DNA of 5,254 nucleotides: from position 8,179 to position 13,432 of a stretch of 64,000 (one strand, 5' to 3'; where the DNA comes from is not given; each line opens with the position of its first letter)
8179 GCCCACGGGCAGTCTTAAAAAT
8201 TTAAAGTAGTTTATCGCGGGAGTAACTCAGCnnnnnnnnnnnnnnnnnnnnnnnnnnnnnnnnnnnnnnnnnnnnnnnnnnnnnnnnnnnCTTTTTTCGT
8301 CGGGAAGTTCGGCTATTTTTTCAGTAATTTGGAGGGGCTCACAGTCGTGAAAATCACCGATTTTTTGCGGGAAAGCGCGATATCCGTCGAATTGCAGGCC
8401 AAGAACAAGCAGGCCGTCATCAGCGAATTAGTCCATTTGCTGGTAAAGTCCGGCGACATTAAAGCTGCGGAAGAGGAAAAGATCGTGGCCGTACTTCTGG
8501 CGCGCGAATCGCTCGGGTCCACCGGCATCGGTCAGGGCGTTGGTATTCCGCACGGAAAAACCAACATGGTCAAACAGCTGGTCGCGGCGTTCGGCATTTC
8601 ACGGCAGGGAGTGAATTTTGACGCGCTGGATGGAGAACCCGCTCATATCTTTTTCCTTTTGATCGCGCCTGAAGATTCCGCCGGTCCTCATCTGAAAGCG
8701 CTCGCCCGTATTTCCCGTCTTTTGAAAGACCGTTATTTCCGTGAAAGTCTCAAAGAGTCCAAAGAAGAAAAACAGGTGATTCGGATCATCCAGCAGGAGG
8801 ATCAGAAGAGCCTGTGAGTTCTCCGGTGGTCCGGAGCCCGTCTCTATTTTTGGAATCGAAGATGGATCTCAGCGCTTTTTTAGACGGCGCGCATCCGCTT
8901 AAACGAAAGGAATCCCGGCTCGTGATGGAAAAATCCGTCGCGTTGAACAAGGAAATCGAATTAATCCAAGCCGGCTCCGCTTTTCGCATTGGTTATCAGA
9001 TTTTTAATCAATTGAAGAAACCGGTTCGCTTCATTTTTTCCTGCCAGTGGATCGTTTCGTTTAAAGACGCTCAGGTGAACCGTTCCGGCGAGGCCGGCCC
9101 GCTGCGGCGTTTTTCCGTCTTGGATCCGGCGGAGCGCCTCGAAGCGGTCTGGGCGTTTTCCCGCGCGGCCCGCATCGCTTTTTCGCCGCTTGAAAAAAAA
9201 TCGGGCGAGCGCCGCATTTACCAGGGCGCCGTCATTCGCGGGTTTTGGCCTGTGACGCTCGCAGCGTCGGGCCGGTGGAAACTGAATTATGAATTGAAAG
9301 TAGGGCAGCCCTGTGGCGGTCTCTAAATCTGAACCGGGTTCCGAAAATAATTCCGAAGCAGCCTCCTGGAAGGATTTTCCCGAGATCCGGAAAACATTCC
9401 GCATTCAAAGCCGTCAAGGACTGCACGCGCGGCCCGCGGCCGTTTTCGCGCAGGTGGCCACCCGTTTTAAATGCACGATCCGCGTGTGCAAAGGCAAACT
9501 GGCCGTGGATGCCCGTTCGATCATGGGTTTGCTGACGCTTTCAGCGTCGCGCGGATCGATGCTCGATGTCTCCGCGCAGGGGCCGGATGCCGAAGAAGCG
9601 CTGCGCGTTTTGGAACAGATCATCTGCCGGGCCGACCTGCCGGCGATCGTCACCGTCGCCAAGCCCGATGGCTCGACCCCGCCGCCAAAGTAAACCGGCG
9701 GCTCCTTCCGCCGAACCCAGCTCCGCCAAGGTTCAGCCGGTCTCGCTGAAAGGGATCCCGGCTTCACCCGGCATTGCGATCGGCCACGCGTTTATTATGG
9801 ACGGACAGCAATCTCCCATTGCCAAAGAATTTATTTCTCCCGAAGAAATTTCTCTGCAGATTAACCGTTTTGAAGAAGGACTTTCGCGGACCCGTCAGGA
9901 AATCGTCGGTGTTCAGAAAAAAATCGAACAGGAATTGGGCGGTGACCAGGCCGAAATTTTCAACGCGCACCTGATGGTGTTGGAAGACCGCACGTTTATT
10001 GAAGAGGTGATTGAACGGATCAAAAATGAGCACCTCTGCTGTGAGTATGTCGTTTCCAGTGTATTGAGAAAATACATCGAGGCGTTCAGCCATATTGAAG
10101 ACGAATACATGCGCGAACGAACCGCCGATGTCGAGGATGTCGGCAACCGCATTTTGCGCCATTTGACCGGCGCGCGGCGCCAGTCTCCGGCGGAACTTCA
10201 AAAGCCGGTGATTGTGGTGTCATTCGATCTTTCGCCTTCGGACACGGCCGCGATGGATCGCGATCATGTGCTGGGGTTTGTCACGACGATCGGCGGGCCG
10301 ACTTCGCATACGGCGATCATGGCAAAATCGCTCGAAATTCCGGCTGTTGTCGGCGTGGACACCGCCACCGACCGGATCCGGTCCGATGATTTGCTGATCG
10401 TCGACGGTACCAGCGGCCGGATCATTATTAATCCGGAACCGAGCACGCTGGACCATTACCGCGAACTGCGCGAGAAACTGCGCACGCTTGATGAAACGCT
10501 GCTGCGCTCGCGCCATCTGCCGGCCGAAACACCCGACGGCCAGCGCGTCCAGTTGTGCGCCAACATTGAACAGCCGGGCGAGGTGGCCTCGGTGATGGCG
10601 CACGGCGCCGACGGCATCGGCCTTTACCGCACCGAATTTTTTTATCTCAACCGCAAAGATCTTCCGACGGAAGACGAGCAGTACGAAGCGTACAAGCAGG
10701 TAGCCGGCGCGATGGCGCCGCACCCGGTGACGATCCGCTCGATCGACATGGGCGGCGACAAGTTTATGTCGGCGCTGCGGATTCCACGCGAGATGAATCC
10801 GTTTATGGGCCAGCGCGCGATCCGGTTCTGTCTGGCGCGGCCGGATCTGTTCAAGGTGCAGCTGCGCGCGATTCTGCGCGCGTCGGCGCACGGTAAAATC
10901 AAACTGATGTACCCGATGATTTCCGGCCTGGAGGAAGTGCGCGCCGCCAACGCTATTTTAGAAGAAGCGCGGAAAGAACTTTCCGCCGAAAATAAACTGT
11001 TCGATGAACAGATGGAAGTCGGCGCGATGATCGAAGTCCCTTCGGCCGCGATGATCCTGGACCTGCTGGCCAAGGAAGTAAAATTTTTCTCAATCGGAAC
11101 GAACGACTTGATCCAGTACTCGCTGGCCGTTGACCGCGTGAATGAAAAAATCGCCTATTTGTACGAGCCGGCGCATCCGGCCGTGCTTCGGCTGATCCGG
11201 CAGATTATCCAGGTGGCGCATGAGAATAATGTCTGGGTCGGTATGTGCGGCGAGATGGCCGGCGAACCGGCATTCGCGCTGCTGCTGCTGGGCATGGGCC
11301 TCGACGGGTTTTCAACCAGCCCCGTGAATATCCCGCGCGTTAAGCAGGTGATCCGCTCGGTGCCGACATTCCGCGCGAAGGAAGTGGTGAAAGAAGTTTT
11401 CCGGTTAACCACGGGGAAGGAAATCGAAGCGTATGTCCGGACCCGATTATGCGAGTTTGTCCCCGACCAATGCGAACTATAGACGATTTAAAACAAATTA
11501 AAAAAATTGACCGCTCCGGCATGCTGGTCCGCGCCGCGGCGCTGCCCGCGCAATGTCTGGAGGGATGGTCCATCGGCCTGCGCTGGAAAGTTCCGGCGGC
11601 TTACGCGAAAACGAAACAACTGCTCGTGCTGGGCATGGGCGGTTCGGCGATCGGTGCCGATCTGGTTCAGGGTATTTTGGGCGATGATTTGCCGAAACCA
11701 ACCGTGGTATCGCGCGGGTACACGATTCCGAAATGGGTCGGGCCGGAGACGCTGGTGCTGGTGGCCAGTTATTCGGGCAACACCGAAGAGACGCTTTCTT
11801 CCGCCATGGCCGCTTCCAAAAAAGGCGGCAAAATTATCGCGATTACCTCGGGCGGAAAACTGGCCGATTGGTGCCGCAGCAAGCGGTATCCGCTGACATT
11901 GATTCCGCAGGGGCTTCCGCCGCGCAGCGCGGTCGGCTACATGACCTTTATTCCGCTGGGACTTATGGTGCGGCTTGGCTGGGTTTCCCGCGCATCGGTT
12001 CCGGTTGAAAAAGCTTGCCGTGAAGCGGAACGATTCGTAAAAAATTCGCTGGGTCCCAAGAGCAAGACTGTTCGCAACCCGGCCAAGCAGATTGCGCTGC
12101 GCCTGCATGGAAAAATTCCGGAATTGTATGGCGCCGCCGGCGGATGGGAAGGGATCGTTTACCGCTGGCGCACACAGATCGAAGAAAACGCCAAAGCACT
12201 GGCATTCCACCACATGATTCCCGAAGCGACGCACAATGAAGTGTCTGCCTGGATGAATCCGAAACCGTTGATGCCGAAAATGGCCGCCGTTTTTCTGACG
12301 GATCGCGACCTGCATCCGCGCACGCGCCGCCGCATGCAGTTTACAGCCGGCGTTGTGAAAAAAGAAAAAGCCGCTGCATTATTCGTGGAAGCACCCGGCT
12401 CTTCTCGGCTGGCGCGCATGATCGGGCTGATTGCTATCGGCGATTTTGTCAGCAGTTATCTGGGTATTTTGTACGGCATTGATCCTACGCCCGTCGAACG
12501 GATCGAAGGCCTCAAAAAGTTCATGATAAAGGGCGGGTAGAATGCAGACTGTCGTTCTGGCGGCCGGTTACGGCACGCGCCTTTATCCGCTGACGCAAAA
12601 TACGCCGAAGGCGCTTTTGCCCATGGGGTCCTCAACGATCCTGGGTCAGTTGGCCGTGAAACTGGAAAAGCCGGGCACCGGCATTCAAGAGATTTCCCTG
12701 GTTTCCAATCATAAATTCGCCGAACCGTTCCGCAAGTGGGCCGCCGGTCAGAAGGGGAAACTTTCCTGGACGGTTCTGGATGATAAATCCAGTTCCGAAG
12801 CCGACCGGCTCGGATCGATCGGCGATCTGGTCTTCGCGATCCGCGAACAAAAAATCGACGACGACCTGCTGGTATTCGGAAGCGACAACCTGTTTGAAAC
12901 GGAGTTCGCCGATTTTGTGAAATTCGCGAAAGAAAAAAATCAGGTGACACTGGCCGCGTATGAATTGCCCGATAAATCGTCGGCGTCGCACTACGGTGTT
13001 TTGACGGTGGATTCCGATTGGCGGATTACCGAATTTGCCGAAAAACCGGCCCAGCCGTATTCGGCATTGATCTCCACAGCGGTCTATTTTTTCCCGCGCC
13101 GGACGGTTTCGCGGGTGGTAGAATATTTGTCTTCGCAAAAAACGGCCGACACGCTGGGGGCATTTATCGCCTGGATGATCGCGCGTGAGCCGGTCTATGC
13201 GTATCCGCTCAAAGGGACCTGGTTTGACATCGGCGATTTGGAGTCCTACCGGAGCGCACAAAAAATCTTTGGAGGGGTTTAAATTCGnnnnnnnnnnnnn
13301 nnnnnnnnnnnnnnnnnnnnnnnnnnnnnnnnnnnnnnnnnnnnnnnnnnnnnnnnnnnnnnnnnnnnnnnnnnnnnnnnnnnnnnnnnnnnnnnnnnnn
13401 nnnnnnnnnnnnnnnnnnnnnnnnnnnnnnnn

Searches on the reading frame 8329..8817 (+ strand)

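Call 84: search_protein_families(library=pfam, proteins=[window:8329-8817:+], max_evalue=0.01)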
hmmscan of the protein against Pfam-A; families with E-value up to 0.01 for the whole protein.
window:8329-8817:+ (162 aa): 3 families
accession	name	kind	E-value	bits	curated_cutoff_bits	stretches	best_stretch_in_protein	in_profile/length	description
PF00359.27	PTS_EIIA_2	-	1.3e-37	129.4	27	1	12-156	2-143/144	Phosphoenolpyruvate-dependent sugar phosphotransferase system, EIIA 2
PF07565.18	Band_3_cyto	-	0.00063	19.9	34.3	0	13-60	60-107/294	Band 3 cytoplasmic domain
PF08558.16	TRF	-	0.0066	16.5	25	1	77-155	81-152/239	Telomere repeat binding factor (TRF)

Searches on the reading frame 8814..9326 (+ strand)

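Call 84: search_protein_families(library=pfam, proteins=[window:8814-9326:+], max_evalue=0.01)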
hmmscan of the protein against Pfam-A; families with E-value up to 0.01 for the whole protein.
window:8814-9326:+ (170 aa): 1 family
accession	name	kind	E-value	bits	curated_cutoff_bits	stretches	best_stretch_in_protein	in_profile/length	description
PF09095.17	AmyA-gluTrfs_C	-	0.0075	16.3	22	0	16-157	117-282/284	Alpha-amylase/4-alpha-glucanotransferase, C-terminal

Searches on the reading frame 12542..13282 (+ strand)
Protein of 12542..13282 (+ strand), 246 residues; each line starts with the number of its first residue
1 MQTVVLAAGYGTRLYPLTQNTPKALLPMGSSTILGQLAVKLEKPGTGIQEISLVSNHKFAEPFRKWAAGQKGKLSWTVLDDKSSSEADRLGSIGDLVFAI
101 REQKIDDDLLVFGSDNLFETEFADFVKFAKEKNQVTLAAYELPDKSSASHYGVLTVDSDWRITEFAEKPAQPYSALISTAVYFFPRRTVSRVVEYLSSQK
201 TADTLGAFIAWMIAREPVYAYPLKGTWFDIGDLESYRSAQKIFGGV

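Call 84: search_protein_families(library=pfam, proteins=[window:12542-13282:+], max_evalue=0.01)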
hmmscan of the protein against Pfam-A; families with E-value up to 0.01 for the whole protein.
window:12542-13282:+ (246 aa): 2 families
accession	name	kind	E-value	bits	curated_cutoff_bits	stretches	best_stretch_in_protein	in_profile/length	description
PF00483.29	NTP_transferase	-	5.6e-38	131.3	21.2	1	3-241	2-240/245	Nucleotidyl transferase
PF12804.13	NTP_transf_3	-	5.9e-05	23.7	27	1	4-84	2-68/160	MobA-like NTP transferase domain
